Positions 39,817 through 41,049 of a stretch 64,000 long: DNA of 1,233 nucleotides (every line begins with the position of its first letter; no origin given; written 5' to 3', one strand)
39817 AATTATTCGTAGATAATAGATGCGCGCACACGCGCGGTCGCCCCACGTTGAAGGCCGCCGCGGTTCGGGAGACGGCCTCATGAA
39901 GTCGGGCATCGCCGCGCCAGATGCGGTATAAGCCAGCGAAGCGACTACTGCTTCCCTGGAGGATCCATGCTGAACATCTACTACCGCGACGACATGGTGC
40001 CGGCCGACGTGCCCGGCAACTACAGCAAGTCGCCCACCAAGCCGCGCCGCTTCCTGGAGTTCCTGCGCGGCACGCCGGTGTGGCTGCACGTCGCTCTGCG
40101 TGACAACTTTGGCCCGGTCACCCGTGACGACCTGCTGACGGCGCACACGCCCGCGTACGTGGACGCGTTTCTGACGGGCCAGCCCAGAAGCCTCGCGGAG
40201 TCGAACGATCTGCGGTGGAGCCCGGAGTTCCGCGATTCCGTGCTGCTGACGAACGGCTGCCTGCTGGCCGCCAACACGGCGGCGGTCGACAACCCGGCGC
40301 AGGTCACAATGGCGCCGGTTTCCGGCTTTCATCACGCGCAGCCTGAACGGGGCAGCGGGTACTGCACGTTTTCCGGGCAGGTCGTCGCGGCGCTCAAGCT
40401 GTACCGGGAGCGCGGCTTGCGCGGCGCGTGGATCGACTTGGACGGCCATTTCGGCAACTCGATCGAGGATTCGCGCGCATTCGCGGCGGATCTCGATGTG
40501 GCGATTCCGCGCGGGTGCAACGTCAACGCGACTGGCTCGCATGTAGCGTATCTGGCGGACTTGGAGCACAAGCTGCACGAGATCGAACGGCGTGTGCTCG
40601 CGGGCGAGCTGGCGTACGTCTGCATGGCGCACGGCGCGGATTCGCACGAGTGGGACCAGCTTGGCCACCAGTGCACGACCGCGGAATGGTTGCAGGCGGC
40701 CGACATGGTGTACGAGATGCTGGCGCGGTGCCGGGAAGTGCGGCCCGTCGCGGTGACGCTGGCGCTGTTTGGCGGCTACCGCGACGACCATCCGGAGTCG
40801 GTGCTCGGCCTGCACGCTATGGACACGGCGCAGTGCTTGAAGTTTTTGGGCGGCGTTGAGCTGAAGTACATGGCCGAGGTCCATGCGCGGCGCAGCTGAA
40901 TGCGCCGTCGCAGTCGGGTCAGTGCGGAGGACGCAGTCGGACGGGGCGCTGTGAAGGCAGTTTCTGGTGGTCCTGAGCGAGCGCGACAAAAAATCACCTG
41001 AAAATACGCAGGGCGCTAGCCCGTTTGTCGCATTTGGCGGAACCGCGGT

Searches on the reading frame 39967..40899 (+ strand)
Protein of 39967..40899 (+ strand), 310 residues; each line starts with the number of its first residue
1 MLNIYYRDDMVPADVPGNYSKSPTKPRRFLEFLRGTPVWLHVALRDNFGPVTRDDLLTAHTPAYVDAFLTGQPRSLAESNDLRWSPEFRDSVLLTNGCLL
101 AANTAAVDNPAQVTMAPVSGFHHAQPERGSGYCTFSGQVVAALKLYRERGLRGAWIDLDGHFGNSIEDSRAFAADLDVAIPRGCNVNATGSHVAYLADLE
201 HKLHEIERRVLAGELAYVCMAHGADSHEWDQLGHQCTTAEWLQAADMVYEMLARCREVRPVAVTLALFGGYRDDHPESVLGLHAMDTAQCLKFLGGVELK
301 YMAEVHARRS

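Call 66: search_protein_families(library=pfam, proteins=[window:39967-40899:+], max_evalue=0.0001)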
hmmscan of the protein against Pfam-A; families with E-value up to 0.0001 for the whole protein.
window:39967-40899:+ (310 aa): 1 family
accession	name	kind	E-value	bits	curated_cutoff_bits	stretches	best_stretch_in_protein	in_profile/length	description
PF00850.24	Hist_deacetyl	-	8.9e-23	81.5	27.9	1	23-168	5-159/298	Histone deacetylase domain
